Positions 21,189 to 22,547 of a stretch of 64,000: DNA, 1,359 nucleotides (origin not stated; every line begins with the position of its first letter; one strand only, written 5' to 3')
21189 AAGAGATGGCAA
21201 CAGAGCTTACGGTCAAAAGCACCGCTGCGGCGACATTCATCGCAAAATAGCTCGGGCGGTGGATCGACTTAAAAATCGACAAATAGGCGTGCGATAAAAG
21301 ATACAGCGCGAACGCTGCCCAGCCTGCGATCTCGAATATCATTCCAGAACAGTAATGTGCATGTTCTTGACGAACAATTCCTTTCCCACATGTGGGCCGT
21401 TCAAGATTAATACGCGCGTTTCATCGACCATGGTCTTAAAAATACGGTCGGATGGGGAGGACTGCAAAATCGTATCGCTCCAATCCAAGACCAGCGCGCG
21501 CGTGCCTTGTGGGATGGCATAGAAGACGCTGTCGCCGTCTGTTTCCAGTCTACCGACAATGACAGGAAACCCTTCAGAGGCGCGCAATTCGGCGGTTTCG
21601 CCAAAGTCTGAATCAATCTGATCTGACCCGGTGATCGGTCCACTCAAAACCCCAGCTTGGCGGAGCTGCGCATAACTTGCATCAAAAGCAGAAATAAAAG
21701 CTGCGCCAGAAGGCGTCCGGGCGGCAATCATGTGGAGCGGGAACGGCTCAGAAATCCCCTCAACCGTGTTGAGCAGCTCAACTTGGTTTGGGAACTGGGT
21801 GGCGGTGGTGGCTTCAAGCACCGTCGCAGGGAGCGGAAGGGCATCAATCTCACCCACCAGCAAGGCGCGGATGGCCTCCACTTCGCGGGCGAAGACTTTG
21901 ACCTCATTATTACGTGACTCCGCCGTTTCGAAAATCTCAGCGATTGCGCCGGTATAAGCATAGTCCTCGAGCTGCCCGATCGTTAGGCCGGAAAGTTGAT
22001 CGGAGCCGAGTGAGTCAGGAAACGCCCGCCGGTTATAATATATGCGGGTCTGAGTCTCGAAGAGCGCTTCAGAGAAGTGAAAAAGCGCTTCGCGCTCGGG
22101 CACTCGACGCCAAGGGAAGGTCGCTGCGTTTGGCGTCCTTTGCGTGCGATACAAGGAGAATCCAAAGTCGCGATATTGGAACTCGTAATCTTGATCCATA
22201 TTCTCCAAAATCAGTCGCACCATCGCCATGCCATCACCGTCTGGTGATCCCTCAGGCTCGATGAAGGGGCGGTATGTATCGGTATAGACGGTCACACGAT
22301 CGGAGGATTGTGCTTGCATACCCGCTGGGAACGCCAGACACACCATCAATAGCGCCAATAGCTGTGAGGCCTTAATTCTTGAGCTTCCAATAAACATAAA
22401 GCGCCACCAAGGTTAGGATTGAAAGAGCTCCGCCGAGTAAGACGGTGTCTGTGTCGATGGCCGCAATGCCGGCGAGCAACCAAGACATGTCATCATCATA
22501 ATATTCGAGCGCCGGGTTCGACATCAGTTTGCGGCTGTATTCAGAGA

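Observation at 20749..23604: Uncharacterised three-gene operon: CorA-like protein, extended binding protein, duplicated CBU_0592-like membrane protein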

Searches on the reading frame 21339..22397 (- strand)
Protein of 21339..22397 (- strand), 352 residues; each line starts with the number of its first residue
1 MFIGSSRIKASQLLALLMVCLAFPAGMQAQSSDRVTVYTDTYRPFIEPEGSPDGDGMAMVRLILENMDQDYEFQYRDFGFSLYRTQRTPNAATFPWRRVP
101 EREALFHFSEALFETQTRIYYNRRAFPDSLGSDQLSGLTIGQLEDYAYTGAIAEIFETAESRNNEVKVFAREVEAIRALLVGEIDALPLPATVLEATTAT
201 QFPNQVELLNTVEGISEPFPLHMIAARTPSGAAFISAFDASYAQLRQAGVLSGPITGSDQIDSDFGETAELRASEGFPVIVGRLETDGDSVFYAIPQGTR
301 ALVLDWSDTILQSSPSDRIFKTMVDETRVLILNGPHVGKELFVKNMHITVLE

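Call 3: search_protein_families(library=pfam, proteins=[window:21339-22397:-], max_evalue=0.1)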
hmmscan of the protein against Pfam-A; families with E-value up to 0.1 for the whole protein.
window:21339-22397:- (352 aa): 0 families

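Call 4: search_protein_families(library=ncbifam, proteins=[window:21339-22397:-], max_evalue=0.1)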
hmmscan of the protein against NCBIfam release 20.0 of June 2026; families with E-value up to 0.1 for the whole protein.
window:21339-22397:- (352 aa): 1 family
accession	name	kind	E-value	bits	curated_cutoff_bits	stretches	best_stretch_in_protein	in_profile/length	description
TIGR01096.1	3A0103s03R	subfamily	0.00053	19.6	256.35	1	12-201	3-191/250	lysine/arginine/ornithine ABC transporter substrate-binding protein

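Call 7: search_solved_structures(query=window:21339-22397:-, max_evalue=1)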
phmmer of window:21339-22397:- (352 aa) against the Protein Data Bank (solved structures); distinct sequences matched with E-value up to 1: 0.

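Call 13: find_homologous_proteins(query=window:21339-22397:-)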
Query window:21339-22397:- (352 aa): 30 proteins with E <= 0.001 among 5734 candidates.
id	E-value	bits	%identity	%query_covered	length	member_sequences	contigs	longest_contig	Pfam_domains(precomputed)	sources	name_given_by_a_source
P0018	9.8e-229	776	100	100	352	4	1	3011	-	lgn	-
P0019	4.5e-172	590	73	100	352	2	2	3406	-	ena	-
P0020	2.3e-170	584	73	100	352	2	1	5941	-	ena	-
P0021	2.2e-169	581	77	92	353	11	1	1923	-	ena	-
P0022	3.1e-157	541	68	100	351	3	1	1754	-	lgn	-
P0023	1.8e-125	436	60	97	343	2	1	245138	-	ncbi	ncbi:MAG: hypothetical protein AAF768_03120 [Pseudomonadota bacterium]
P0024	2.0e-103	364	53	90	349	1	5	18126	-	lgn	-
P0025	7.6e-90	319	47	95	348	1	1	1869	-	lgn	-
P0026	4.6e-79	284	43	93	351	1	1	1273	-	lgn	-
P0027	1.4e-78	282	43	94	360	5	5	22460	-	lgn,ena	-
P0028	5.3e-67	244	41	100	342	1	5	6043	-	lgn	-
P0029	9.3e-66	240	39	97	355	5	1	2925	-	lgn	-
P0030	1.6e-62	229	38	97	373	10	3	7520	-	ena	-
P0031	2.4e-61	226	41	90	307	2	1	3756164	-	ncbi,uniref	ncbi:substrate-binding periplasmic protein [Hyphococcus sp.]|uniref:substrate-binding periplasmic pr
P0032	2.4e-56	209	37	90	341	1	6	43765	-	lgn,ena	-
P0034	2.9e-52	196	34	97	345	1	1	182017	PF00497.26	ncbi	ncbi:MAG: substrate-binding periplasmic protein [Cellvibrionaceae bacterium]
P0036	1.2e-48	184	34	90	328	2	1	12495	PF00497.26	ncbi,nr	ncbi:MAG: transporter substrate-binding domain-containing protein [Candidatus Thiodiazotropha sp. (e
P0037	3.2e-46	176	33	91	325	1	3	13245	PF00497.26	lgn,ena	-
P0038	1.9e-45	173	33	90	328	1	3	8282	PF00497.26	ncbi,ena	-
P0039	2.9e-45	173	32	91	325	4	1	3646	PF00497.26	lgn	-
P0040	3.5e-44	169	32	90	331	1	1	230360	PF00497.26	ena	-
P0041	3.7e-44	169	32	90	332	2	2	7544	PF00497.26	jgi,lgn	jgi:polar amino acid transport system substrate-binding protein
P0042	6.8e-44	168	32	90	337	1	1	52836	PF00497.26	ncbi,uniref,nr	ncbi:substrate-binding periplasmic protein [Colwellia echini]|uniref:Transporter substrate-binding d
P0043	9.7e-44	168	31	95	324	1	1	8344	PF00497.26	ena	-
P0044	1.3e-43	167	34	90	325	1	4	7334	PF00497.26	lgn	-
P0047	2.3e-42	163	33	90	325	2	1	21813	PF00497.26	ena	-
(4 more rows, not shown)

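Call 14: find_encoding_contigs(protein=P0031, flank=6000, max_places=1)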
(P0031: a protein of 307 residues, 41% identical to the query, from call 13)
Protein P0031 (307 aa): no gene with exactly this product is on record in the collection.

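Call 15: find_encoding_contigs(protein=P0042, flank=6000, max_places=1)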
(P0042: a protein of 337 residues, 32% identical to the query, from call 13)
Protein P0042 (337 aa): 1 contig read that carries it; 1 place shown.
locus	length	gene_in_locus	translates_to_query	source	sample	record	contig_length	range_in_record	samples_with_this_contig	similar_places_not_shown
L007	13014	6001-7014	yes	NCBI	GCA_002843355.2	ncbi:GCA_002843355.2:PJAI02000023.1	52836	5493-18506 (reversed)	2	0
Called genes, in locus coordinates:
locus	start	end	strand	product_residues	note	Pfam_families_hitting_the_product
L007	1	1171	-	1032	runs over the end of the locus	PF07715:Plug, PF00593:TonB_dep_Rec_b-barrel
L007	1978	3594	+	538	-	PF00999:Na_H_Exchanger, PF02254:TrkA_N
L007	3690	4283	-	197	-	PF03724:META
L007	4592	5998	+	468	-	-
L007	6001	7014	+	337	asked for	PF00497:SBP_bac_3 (weak)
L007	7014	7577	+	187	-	PF26604:CBU_0592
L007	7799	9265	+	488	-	PF00919:UPF0004, PF04055:Radical_SAM, PF18693:TRAM_2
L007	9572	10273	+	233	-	PF01575:MaoC_dehydratas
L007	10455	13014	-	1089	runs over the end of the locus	PF08376:NIT (weak), PF00512:HisKA, PF02518:HATPase_c, PF00072:Response_reg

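Call 16: find_encoding_contigs(protein=P0034, flank=6000, max_places=1)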
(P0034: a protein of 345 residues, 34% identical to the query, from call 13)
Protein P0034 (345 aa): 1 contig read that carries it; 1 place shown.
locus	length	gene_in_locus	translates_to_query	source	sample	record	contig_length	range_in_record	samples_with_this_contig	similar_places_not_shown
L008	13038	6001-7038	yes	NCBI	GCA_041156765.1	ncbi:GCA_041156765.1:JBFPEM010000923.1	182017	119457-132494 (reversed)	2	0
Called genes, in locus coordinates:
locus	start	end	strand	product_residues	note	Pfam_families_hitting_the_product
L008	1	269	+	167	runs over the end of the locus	PF01047:MarR (faint), PF09339:HTH_IclR (weak), PF13404:HTH_AsnC-type, PF13412:HTH_24, PF01037:AsnC_trans_reg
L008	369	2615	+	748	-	PF07715:Plug, PF00593:TonB_dep_Rec_b-barrel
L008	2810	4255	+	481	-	PF00515:TPR_1 (faint), PF07719:TPR_2 (faint), PF12895:ANAPC3 (faint), PF13181:TPR_8 (faint), PF13371:TPR_9 (faint), PF13414:TPR_11 (faint), PF00685:Sulfotransfer_1, PF13469:Sulfotransfer_3, +6 more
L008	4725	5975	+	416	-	-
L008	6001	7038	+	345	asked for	PF00497:SBP_bac_3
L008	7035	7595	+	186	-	PF26604:CBU_0592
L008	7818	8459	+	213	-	PF01810:LysE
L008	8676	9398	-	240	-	PF01138:RNase_PH, PF03725:RNase_PH_C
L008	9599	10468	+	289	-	PF03755:YicC-like_N, PF08340:YicC-like_C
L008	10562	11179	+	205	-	PF00625:Guanylate_kin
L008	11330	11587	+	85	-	PF01192:RNA_pol_Rpb6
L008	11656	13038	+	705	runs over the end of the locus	PF01966:HD, PF13328:HD_4, PF04607:RelA_SpoT, PF02824:TGS, PF19296:RelA_AH, PF28438:RelA_RIS, PF13291:ACT_4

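Call 52: predict_structure(alignment_id=A2)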
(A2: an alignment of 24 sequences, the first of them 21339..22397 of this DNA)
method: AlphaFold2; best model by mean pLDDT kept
length: 352 residues; sequences in the alignment: 24
mean_pLDDT: 84.2   pTM: 0.64
mean pLDDT of the five models: 84.2, 82.8, 82.3, 82.2, 80.2
residues with pLDDT >= 90: 173; 70-90: 122; 50-70: 41; < 50: 16
segments of 3 or more residues with pLDDT < 50: 1-5, 26-29, 259-264
pLDDT, mean of each block of 10 residues (from residue 1): 47 63 51 88 91 89 93 94 94 94 95 92 89 86 87 81 83 93 94 89 86 87 96 97 89 67 63 88 88 92 84 61 83 85 92 72
secondary structure, 60 per line:
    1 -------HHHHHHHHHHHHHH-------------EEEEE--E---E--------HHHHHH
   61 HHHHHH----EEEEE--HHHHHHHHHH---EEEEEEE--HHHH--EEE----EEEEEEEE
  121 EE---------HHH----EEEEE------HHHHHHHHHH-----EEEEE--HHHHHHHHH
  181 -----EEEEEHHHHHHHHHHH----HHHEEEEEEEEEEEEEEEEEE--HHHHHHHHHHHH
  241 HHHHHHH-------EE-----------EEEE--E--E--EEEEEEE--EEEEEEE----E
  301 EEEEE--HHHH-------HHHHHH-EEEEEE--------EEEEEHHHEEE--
elements in order: H8-21 E35-39 H55-66 E71-75 H78-87 E91-97 H100-103 E106-108 E113-122 E139-143 H150-159 E165-169 H172-180 E186-190 H191-201 E209-226 H229-247 E268-271 E280-286 E289-295 E300-305 H308-311 H319-324 E326-331 E340-344 E348-350

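Call 54: fold_search(model_id=the predicted structure, library=pdb)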
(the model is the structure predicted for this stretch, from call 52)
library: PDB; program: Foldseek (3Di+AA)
matches with E <= 10: 1762; with E <= 0.001: 1558
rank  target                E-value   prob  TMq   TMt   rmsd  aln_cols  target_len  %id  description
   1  3h7m                  7.3e-14  1.00  0.52  0.78   3.0       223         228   18  Crystal Structure of a Histidine Kinase Sensor Domain with Similarity to Periplasmic Binding Proteins (released 2009-06-30)
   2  8eyz_F                1.0e-13  1.00  0.51  0.78   3.3       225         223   16  Engineered glutamine binding protein bound to GLN and a cobaloxime ligand (released 2022-11-23)
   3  8eyz_C                1.3e-13  1.00  0.51  0.79   3.2       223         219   16  Engineered glutamine binding protein bound to GLN and a cobaloxime ligand (released 2022-11-23)
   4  4g4p                  1.3e-13  1.00  0.51  0.73   3.3       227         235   20  Crystal structure of glutamine-binding protein from Enterococcus faecalis at 1.5 A (released 2013-07-17)
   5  4kqp                  1.3e-13  1.00  0.51  0.75   4.1       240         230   19  Crystal structure of Lactococcus lactis GlnP substrate binding domain 2 (SBD2) in complex with glutamine at 0.95 A resol (released 2013-09-11)
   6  4oen_B                1.3e-13  1.00  0.44  0.64   4.6       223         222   18  Crystal structure of the second substrate binding domain of a putative amino acid ABC transporter from Streptococcus p (released 2014-01-22)
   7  8eyz_G                1.5e-13  1.00  0.51  0.78   3.3       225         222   16  Engineered glutamine binding protein bound to GLN and a cobaloxime ligand (released 2022-11-23)
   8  4ymx_A                1.6e-13  1.00  0.48  0.73   3.7       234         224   17  Crystal structure of the substrate binding protein of an amino acid ABC transporter (released 2015-04-22)
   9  4kr5_A                1.6e-13  1.00  0.40  0.56   5.4       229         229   18  Crystal structure of Lactococcus lactis GlnP substrate binding domain 2 (SBD2) in open conformation (released 2013-09-11)
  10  8ovp_A                1.6e-13  1.00  0.53  0.39  12.0       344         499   12  X-ray structure of the iAspSnFR in complex with L-aspartate (released 2023-05-17)
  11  4oen_A                1.8e-13  1.00  0.41  0.60   5.1       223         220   18  Crystal structure of the second substrate binding domain of a putative amino acid ABC transporter from Streptococcus p (released 2014-01-22)
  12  4zv1                  1.9e-13  1.00  0.52  0.79   2.8       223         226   19  An ancestral arginine-binding protein bound to arginine (released 2016-02-03)
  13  8eyz_B                2.0e-13  1.00  0.51  0.78   3.3       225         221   17  Engineered glutamine binding protein bound to GLN and a cobaloxime ligand (released 2022-11-23)
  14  2q2a_A                2.4e-13  1.00  0.51  0.72   4.7       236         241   21  Crystal structures of the arginine-, lysine-, histidine-binding protein ArtJ from the thermophilic bacterium Geobacill (released 2008-01-15)
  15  4la9_A                2.4e-13  1.00  0.44  0.64   4.5       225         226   20  Crystal structure of an empty substrate binding domain 1 (SBD1) OF ABC TRANSPORTER GLNPQ from lactococcus lactis (released 2013-09-11)
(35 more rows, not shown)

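Call 55: search_solved_structures(query=A2, max_evalue=0.01, show_alignments=4)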
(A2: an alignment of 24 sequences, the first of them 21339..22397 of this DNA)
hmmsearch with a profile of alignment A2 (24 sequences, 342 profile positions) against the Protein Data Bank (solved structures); distinct sequences matched with E-value up to 0.01: 15.
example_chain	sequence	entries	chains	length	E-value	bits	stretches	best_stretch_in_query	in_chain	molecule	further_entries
6h30_A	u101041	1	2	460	2.5e-08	36.8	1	22-190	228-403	Glutamine ABC transporter permease and substrate binding protein protein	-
2pvu_A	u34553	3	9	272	4.1e-08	36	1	27-231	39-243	ArtJ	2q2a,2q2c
3tql_A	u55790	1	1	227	8.2e-08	35.1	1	31-243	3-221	Arginine-binding protein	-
4i62_A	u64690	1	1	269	2.3e-07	33.6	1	38-245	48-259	Amino acid ABC transporter, periplasmic amino acid-binding protein, putative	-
4la9_A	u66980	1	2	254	8.9e-06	28.4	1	4-169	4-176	Glutamine ABC transporter permease and substrate binding protein protein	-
4kpt_A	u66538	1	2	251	1.8e-05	27.4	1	7-169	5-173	Glutamine ABC transporter permease and substrate binding protein protein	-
4oen_A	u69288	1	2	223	0.00017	24.1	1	37-182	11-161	Second substrate binding domain of putative amino acid ABC transporter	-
4zv1_A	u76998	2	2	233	0.00017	24.1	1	33-199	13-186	AncQR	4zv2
4h5f_A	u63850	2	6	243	0.0002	23.9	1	24-186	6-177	Amino acid ABC superfamily ATP binding cassette transporter, binding protein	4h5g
4ohn_A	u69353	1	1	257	0.0003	23.4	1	25-195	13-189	ABC transporter substrate-binding protein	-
4kqp_A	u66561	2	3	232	0.00057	22.4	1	32-190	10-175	Glutamine ABC transporter permease and substrate binding protein protein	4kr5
4g4p_A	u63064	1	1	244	0.0038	19.7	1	28-177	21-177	Amino acid ABC transporter, amino acid-binding/permease protein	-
4zef_A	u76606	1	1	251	0.0071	18.8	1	28-146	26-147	Amino acid ABC transporter amino acid-binding/permease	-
4dz1_A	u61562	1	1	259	0.0082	18.6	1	22-186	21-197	DalS D-Alanine transporter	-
3vv5_A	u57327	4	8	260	0.0097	18.4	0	39-246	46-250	Amino acid ABC transporter, binding protein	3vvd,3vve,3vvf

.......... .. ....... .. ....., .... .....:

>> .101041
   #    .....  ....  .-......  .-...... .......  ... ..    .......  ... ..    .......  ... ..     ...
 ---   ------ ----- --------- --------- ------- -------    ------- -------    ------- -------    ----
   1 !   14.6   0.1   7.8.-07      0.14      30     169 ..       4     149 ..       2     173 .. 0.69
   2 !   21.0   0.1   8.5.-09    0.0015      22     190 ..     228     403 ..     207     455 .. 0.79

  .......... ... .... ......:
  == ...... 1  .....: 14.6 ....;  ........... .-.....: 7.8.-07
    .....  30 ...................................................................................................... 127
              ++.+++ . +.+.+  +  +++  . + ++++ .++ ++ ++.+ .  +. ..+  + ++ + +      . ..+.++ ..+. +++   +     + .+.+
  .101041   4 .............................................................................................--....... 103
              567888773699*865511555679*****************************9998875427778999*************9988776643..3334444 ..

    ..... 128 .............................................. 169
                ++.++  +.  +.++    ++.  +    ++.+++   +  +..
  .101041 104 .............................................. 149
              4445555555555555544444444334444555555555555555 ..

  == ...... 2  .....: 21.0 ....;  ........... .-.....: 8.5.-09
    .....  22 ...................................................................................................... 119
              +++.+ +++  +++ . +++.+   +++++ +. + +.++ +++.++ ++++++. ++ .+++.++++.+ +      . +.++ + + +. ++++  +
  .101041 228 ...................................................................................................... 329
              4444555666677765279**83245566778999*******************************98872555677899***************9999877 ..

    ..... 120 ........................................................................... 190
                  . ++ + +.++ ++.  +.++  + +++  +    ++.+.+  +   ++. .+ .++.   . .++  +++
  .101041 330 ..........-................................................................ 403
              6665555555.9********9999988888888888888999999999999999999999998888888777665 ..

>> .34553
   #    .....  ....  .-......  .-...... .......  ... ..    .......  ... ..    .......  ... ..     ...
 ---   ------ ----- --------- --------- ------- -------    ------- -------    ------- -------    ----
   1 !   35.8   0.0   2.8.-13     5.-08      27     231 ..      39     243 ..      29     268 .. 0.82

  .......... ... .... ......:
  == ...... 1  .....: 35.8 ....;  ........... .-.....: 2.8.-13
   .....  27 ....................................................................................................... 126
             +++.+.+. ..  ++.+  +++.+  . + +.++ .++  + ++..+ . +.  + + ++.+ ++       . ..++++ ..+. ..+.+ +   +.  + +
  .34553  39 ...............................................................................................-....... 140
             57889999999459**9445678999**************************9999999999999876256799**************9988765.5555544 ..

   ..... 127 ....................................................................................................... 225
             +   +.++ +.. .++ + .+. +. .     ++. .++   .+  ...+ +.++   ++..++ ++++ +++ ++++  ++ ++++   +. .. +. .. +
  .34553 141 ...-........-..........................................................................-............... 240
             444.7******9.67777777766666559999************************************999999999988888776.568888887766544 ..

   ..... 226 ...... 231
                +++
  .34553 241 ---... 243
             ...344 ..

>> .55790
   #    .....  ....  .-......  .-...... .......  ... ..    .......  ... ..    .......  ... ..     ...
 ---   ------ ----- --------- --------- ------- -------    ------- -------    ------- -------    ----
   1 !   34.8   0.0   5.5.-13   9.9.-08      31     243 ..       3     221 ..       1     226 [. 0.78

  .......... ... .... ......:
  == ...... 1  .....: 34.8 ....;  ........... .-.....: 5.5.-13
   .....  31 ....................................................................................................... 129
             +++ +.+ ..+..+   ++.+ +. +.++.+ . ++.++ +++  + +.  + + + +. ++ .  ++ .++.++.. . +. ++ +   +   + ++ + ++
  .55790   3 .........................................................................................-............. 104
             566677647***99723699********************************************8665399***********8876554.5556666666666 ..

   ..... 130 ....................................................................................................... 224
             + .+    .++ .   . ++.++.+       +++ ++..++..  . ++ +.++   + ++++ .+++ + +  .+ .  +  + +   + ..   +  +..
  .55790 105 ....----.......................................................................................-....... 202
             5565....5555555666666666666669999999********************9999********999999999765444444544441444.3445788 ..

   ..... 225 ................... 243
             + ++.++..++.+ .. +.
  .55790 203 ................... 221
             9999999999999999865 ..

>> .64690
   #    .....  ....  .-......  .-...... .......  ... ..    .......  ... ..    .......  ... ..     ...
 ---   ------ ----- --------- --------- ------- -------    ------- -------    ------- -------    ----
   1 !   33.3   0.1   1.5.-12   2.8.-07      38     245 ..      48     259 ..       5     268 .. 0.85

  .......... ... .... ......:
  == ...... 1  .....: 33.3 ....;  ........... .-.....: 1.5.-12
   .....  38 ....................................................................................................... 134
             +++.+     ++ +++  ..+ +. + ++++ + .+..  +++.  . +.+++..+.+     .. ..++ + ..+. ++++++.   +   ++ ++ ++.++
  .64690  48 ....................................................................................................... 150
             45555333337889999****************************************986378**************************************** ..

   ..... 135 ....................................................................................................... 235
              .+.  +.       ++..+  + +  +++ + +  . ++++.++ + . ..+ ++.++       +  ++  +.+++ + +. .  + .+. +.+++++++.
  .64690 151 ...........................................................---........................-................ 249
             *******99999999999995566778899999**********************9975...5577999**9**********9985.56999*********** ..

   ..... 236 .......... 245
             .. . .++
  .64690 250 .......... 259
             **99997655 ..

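Call 72: search_protein_families(library=padloc, proteins=[window:21339-22397:-], max_evalue=0.01)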
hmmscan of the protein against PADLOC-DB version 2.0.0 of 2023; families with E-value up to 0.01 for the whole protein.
window:21339-22397:- (352 aa): 0 families

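Call 90: search_protein_families(library=ncbifam, proteins=[L007:7014-7577:+], max_evalue=1)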
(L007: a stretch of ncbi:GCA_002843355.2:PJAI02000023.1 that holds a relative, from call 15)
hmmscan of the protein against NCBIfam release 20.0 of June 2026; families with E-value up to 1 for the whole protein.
L007:7014-7577:+ (187 aa): 1 family
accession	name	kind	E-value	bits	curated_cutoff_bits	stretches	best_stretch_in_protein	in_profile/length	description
NF047864.1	CBU_0592_membra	subfamily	6.9e-09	35.5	25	2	112-177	4-71/72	CBU_0592 family membrane protein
